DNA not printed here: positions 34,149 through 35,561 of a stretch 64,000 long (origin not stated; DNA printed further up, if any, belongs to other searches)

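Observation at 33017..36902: sigE-rseA-rseB-like-htrA unit with GTGA-coupled genes and a textbook ECF promoter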

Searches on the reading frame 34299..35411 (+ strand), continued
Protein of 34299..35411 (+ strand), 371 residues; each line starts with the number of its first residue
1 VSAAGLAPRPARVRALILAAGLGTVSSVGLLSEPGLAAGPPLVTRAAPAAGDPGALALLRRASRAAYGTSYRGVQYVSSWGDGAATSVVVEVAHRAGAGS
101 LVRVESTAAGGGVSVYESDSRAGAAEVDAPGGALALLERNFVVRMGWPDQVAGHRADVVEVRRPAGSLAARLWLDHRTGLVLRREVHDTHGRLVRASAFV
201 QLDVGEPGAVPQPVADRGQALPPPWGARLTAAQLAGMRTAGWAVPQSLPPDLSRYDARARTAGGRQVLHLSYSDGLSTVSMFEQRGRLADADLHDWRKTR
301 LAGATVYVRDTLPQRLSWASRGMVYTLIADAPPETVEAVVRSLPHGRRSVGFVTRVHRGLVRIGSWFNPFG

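Call 30: find_encoding_contigs(protein=P0119, flank=5000, max_places=2)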
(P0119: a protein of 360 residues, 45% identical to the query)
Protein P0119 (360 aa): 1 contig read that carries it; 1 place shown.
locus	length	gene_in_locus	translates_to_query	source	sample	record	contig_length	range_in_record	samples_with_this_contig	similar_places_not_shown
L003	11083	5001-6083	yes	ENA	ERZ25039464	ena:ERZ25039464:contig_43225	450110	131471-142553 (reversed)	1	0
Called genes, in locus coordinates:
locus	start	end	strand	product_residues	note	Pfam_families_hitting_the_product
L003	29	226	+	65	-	PF03352:Adenine_glyco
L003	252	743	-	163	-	PF12680:SnoaL_2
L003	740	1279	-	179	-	PF00378:ECH_1, PF16113:ECH_2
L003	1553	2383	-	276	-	PF07848:PaaX, PF20803:PaaX_M, PF08223:PaaX_C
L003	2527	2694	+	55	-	PF11314:DUF3117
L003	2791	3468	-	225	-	PF01596:Methyltransf_3, PF13649:Methyltransf_25, PF13847:Methyltransf_31, PF08241:Methyltransf_11, PF13578:Methyltransf_24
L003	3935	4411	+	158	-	PF04542:Sigma70_r2 (weak), PF07638:Sigma70_ECF (weak), PF08281:Sigma70_r4_2, PF04545:Sigma70_r4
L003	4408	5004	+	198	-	PF13490:zf-HC2 (weak)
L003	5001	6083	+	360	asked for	PF03888:MucB_RseB (weak)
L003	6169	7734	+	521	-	PF00089:Trypsin, PF13365:Trypsin_2, PF00595:PDZ (weak), PF13180:PDZ_2, PF17820:PDZ_6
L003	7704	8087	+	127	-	PF02416:TatA_B_E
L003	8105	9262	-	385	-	PF01883:FeS_assembly_P, PF09140:MipZ (weak), PF10609:ParA, PF13614:AAA_31, PF01656:CbiA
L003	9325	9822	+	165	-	PF01047:MarR, PF12802:MarR_2, PF13412:HTH_24 (weak)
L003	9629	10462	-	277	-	PF00437:T2SSE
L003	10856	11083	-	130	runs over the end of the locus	PF05157:MshEN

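Call 31: find_encoding_contigs(protein=P0058, flank=5000, max_places=2)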
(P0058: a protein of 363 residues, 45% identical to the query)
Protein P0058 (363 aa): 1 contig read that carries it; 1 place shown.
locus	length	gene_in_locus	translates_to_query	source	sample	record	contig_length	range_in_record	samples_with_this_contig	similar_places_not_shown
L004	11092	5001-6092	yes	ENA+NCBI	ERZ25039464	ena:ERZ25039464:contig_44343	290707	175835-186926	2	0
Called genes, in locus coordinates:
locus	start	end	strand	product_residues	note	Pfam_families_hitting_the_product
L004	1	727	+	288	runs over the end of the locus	-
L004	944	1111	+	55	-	PF11314:DUF3117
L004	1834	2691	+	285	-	PF00883:Peptidase_M17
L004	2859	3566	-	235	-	PF01596:Methyltransf_3, PF13847:Methyltransf_31, PF08241:Methyltransf_11, PF08242:Methyltransf_12 (faint), PF13578:Methyltransf_24, PF13649:Methyltransf_25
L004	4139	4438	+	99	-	PF08281:Sigma70_r4_2, PF04545:Sigma70_r4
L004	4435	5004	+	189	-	PF13490:zf-HC2 (weak)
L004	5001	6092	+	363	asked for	PF03888:MucB_RseB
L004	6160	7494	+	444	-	PF00089:Trypsin, PF13365:Trypsin_2, PF13180:PDZ_2, PF00595:PDZ (weak), PF17820:PDZ_6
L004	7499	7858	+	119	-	PF02416:TatA_B_E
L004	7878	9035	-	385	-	PF01883:FeS_assembly_P, PF09140:MipZ (weak), PF10609:ParA, PF13614:AAA_31, PF01656:CbiA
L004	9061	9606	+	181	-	PF12802:MarR_2, PF01047:MarR, PF13412:HTH_24 (weak)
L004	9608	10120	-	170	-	PF06210:DUF1003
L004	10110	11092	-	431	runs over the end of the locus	PF05239:PRC (faint), PF26205:SH3_actinomycetes, PF03448:MgtE_N, PF00571:CBS (weak)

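Call 32: find_encoding_contigs(protein=P0039, flank=5000, max_places=2)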
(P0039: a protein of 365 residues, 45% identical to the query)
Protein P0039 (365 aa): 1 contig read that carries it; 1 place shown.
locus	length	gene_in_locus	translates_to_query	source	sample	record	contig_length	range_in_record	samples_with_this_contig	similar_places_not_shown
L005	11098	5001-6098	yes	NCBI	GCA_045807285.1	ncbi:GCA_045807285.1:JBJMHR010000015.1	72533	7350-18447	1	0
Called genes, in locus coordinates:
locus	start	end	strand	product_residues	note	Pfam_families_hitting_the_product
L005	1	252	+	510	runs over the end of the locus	PF02789:Peptidase_M17_N, PF00883:Peptidase_M17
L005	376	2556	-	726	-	PF00141:peroxidase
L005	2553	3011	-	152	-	PF01475:FUR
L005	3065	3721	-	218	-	PF01596:Methyltransf_3, PF13578:Methyltransf_24, PF13649:Methyltransf_25 (weak)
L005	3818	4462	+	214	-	PF04542:Sigma70_r2, PF04545:Sigma70_r4, PF08281:Sigma70_r4_2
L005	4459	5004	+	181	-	PF13490:zf-HC2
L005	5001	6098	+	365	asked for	PF17188:MucB_RseB_C (weak)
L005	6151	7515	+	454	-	PF00089:Trypsin, PF13365:Trypsin_2, PF00595:PDZ (weak), PF13180:PDZ_2, PF17820:PDZ_6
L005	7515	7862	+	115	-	PF02416:TatA_B_E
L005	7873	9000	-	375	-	PF01883:FeS_assembly_P, PF00142:Fer4_NifH (faint), PF01656:CbiA, PF09140:MipZ (weak), PF10609:ParA, PF13614:AAA_31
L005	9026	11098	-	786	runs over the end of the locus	PF05157:MshEN, PF00437:T2SSE, PF12773:DZR (weak), PF00072:Response_reg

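Call 33: find_encoding_contigs(protein=P0102, flank=5000, max_places=2)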
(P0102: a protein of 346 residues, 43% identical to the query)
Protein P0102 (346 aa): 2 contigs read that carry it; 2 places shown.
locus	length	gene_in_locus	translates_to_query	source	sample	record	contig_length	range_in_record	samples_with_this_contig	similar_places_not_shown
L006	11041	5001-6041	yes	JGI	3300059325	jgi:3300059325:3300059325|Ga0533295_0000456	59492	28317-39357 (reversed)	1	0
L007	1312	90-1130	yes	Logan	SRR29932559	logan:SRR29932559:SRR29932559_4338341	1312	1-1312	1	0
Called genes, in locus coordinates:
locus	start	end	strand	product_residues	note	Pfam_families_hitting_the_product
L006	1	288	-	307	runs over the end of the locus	-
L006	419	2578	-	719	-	PF00141:peroxidase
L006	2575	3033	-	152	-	PF01475:FUR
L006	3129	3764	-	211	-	PF01596:Methyltransf_3, PF13847:Methyltransf_31 (weak), PF13578:Methyltransf_24, PF13649:Methyltransf_25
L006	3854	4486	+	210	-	PF04542:Sigma70_r2, PF08281:Sigma70_r4_2, PF04545:Sigma70_r4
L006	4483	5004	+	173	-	PF13490:zf-HC2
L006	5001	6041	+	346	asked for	PF03888:MucB_RseB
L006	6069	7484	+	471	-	PF00089:Trypsin, PF13365:Trypsin_2, PF00595:PDZ, PF13180:PDZ_2, PF17820:PDZ_6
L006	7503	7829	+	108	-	PF02416:TatA_B_E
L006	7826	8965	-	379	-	PF01883:FeS_assembly_P, PF01656:CbiA, PF09140:MipZ (weak), PF10609:ParA, PF13614:AAA_31 (weak)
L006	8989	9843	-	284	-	PF03328:HpcH_HpaI, PF02896:PEP-utilizers_C (weak), PF15617:C-C_Bond_Lyase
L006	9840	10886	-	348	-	PF03328:HpcH_HpaI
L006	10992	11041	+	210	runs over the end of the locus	PF03591:AzlC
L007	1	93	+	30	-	?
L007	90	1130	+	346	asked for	PF03888:MucB_RseB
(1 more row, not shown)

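Call 37: predict_structure(alignment_id=A1)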
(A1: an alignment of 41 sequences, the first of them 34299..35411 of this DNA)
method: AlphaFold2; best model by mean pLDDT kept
length: 371 residues; sequences in the alignment: 41
mean_pLDDT: 82.5   pTM: 0.77
mean pLDDT of the five models: 82.5, 81.3, 81.1, 80.4, 79.6
residues with pLDDT >= 90: 232; 70-90: 40; 50-70: 57; < 50: 42
segments of 3 or more residues with pLDDT < 50: 6-33, 364-371
pLDDT, mean of each block of 10 residues (from residue 1): 44 39 39 51 63 95 93 96 90 92 88 87 54 89 98 98 96 98 97 97 81 59 83 96 95 95 94 96 95 93 93 93 95 95 77 63 48 36
secondary structure, 60 per line:
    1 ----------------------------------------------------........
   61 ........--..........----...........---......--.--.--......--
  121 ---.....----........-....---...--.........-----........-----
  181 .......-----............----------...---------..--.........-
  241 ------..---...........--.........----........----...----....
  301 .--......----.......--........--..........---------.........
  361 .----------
elements in order: H53-68 E71-80 E85-95 E99-104 E113-118 H124-128 H133-140 E142-145 E149-151 E154-162 E168-175 E181-187 E193-204 H231-239 E252-262 E265-273 E278-285 E297-301 E304-309 E314-320 E323-330 H333-342 H352-361

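Call 42: fold_search(model_id=the predicted structure, library=pdb)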
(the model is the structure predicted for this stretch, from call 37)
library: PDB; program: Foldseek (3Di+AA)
matches with E <= 10: 1058; with E <= 0.001: 35
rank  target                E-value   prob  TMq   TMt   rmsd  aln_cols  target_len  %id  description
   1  6in9_A                5.4e-15  1.00  0.48  0.63   7.9       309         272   21  Crystal structure of MucB in complex with MucA(peri) (released 2019-07-24)
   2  2v42_A                1.1e-14  1.00  0.45  0.55   8.3       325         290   14  Crystal structure of RseB: a sensor for periplasmic stress response in E. coli (released 2007-08-28)
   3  2v42_B                1.3e-14  1.00  0.43  0.55   8.3       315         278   15  Crystal structure of RseB: a sensor for periplasmic stress response in E. coli (released 2007-08-28)
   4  2v43_C                8.3e-14  1.00  0.42  0.52  11.6       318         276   14  Crystal structure of RseB: a sensor for periplasmic stress response in E. coli (released 2007-08-28)
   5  6in9_B                1.4e-13  1.00  0.46  0.60   8.3       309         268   21  Crystal structure of MucB in complex with MucA(peri) (released 2019-07-24)
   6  6jau_A                1.6e-13  1.00  0.47  0.60   8.7       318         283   20  The complex structure of Pseudomonas aeruginosa MucA/MucB. (released 2020-01-29)
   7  2v43_B                1.9e-13  1.00  0.42  0.54  13.7       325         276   14  Crystal structure of RseB: a sensor for periplasmic stress response in E. coli (released 2007-08-28)
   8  3m4w_A                3.2e-13  1.00  0.44  0.55   9.7       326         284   14  Structural basis for the negative regulation of bacterial stress response by RseB (released 2010-05-05)
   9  2p4b_A                7.5e-13  1.00  0.43  0.53  10.1       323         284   15  Crystal structure of E.coli RseB (released 2007-05-22)
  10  6in8                  8.4e-12  1.00  0.51  0.66   7.2       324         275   21  Crystal structure of MucB (released 2019-07-24)
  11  3m4w_C                8.8e-12  1.00  0.41  0.52  11.8       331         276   14  Structural basis for the negative regulation of bacterial stress response by RseB (released 2010-05-05)
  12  3m4w_D                3.4e-11  1.00  0.41  0.53   9.8       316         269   14  Structural basis for the negative regulation of bacterial stress response by RseB (released 2010-05-05)
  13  2p4b_B                3.4e-11  1.00  0.39  0.51   9.1       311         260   13  Crystal structure of E.coli RseB (released 2007-05-22)
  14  2v43_A                4.0e-11  1.00  0.38  0.51   8.9       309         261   14  Crystal structure of RseB: a sensor for periplasmic stress response in E. coli (released 2007-08-28)
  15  2p4b_C                4.3e-11  1.00  0.36  0.49   9.3       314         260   15  Crystal structure of E.coli RseB (released 2007-05-22)
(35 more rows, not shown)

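Call 50: search_protein_representatives(alignment_id=A1)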
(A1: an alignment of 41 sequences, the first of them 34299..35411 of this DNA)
Query: 41 sequences, 357 profile positions. Proteins with E-value up to 0.001 (for the whole library): 4618; up to 1e-10: 2015; up to 1e-30: 627. The best 150 are listed.
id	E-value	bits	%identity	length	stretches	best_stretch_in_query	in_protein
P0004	9.7e-138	475.6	-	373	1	7-357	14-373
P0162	8.6e-128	442.9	-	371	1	4-357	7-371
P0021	1.4e-127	442.2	-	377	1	7-357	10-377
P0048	2.5e-123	428.2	-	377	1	3-357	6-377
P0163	4.8e-123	427.3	-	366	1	12-357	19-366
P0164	2.1e-122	425.2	-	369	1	7-357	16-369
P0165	5.7e-122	423.8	-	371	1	10-357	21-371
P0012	6.1e-121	420.4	-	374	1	10-357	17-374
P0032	3.0e-120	418.1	-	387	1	9-357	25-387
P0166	2.5e-119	415.1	-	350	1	23-356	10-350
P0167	8.4e-119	413.3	-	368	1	32-357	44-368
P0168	1.4e-117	409.3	-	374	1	3-357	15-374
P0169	1.8e-117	408.9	-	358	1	16-357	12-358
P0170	2.1e-117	408.7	-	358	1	4-357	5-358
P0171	2.3e-115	402.0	-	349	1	10-357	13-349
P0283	1.2e-85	304.3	-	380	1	31-357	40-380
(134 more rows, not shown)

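Call 58: find_homologous_proteins(query=A2, max_evalue=1e-10)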
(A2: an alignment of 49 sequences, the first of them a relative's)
Query A2 (49 sequences) (383 aa, profile of the alignment): 48 proteins with E <= 1e-10 among 8000 candidates.
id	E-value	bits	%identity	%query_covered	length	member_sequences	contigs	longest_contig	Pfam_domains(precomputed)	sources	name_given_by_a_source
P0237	5.1e-119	416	47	100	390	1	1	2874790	PF03888.21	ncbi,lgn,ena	-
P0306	1.3e-116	408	48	100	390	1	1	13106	PF03888.21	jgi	jgi:sigma-E factor negative regulatory protein RseB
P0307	1.1e-115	405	45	99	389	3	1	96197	PF03888.21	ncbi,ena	-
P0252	1.1e-115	405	100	100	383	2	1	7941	PF17188.10,PF03888.21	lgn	-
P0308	1.1e-115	405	48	100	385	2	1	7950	PF03888.21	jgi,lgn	jgi:sigma-E factor negative regulatory protein RseB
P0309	2.1e-115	404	49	100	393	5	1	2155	PF03888.21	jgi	-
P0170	2.5e-115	403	38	83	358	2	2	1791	PF03888.21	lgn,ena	-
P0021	1.1e-114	401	37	97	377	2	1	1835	PF17188.10,PF03888.21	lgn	-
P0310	4.4e-114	399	48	100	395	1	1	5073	PF03888.21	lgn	-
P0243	1.5e-113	398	44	97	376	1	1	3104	PF03888.21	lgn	-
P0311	3.9e-112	393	49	100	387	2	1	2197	PF17188.10,PF03888.21,PF17131.12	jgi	-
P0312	1.6e-111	391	46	99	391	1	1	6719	PF03888.21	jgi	jgi:sigma-E factor negative regulatory protein RseB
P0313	5.9e-111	389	45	88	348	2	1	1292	PF03888.21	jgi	-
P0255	4.2e-110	386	30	83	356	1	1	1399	PF17188.10,PF03888.21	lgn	-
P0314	1.3e-109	385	48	100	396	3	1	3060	PF03888.21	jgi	-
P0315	1.8e-109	384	30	84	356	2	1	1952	PF17188.10,PF03888.21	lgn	-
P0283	2.1e-109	384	34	79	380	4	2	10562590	PF03888.21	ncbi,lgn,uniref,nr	ncbi:sigma-E factor regulatory protein RseB domain-containing protein [Actinopolymorpha pittospori]|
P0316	2.7e-109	384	29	84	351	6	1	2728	PF17188.10,PF03888.21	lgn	-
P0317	3.0e-109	383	45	99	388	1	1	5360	PF03888.21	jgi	jgi:sigma-E factor negative regulatory protein RseB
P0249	3.3e-109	383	42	95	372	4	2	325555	PF17188.10,PF03888.21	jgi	jgi:sigma-E factor negative regulatory protein RseB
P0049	1.2e-108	382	39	84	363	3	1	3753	PF03888.21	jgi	jgi:sigma-E factor negative regulatory protein RseB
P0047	1.5e-108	381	37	84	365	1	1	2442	PF03888.21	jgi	jgi:sigma-E factor negative regulatory protein RseB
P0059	1.6e-108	381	37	85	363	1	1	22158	PF03888.21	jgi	jgi:sigma-E factor negative regulatory protein RseB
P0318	1.7e-108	381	30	83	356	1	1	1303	PF17188.10,PF03888.21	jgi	jgi:negative regulator of sigma E activity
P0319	2.0e-107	377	37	83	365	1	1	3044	PF03888.21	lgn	-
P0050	3.8e-107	377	38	84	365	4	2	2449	PF03888.21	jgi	jgi:sigma-E factor negative regulatory protein RseB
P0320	4.9e-107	376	44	98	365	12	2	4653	PF17188.10,PF03888.21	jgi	jgi:sigma-E factor negative regulatory protein RseB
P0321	2.1e-106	374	34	85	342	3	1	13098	PF03888.21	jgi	-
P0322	4.6e-106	373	36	97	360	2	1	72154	PF03888.21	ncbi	-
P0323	9.0e-106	372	35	97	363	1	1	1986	PF03888.21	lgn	-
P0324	1.0e-105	372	44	98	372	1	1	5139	PF17188.10,PF03888.21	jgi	jgi:sigma-E factor negative regulatory protein RseB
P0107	1.0e-105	372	38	84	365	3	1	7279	PF03888.21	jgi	-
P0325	3.5e-105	370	40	95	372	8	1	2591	PF17188.10,PF03888.21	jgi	jgi:sigma-E factor negative regulatory protein RseB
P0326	8.5e-105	369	42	93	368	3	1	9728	PF17188.10,PF03888.21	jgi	jgi:sigma-E factor negative regulatory protein RseB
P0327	1.8e-104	368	37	85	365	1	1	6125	PF03888.21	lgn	-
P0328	9.3e-104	365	36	97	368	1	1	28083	PF03888.21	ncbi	-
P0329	1.1e-103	365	31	79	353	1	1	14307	PF17188.10,PF03888.21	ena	-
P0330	3.0e-101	357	37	97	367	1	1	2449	PF03888.21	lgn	-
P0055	3.0e-100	354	34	80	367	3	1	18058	PF17188.10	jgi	jgi:sigma-E factor negative regulatory protein RseB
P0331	6.9e-100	353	35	85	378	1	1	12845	PF03888.21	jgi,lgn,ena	-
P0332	1.4e-92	329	41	97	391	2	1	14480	PF03888.21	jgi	-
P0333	8.4e-90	320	33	82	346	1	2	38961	PF03888.21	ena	-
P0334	8.4e-82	293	35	82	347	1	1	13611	PF03888.21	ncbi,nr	ncbi:MAG: putative sigma regulatory protein MucB/RseB [Frankiales bacterium]|nr:putative sigma regul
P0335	5.4e-81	291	31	97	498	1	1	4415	PF03888.21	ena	-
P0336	2.4e-70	256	45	53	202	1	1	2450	PF17188.10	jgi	jgi:sigma-E factor negative regulatory protein RseB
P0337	1.0e-58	217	31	80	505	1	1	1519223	PF13490.12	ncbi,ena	-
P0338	6.4e-46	175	28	78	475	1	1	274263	-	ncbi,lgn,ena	-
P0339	1.2e-40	158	26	73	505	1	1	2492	PF13490.12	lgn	-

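Call 60: find_encoding_contigs(protein=P0283, flank=5000, max_places=2)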
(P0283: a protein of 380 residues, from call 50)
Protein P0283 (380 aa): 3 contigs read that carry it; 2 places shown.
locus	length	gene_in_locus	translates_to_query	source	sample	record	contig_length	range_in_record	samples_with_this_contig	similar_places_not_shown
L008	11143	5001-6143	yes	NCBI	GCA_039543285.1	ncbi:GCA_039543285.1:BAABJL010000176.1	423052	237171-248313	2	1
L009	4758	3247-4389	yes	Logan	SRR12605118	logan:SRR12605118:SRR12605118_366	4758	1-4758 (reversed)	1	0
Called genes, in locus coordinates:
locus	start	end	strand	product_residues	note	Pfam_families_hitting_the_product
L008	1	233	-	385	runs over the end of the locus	PF13439:Glyco_transf_4, PF13579:Glyco_trans_4_4, PF20706:GT4-conflict, PF00534:Glycos_transf_1, PF13692:Glyco_trans_1_4, PF13524:Glyco_trans_1_2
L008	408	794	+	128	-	PF04237:YjbR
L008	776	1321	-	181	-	PF13302:Acetyltransf_3, PF00583:Acetyltransf_1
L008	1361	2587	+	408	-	PF00483:NTP_transferase, PF12804:NTP_transf_3 (weak), PF24894:Hexapep_GlmU, PF25247:LbH_GLGC (faint)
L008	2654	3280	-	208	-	PF01596:Methyltransf_3, PF13847:Methyltransf_31, PF08241:Methyltransf_11 (weak), PF13578:Methyltransf_24, PF13649:Methyltransf_25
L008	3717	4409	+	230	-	PF04542:Sigma70_r2, PF08281:Sigma70_r4_2, PF04545:Sigma70_r4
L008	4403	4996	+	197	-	PF13490:zf-HC2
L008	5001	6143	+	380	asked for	PF03888:MucB_RseB (weak)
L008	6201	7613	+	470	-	PF00089:Trypsin, PF13365:Trypsin_2, PF00595:PDZ (weak), PF13180:PDZ_2, PF17820:PDZ_6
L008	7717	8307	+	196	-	PF02416:TatA_B_E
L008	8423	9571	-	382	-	PF01883:FeS_assembly_P, PF01656:CbiA, PF09140:MipZ (weak), PF10609:ParA, PF13614:AAA_31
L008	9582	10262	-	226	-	-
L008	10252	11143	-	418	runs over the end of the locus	PF26205:SH3_actinomycetes, PF03448:MgtE_N, PF00571:CBS (weak)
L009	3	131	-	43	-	?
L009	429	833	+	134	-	PF25247:LbH_GLGC (faint), PF24894:Hexapep_GlmU, PF25084:LbH_EIF2B (weak)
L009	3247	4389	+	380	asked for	PF03888:MucB_RseB (weak)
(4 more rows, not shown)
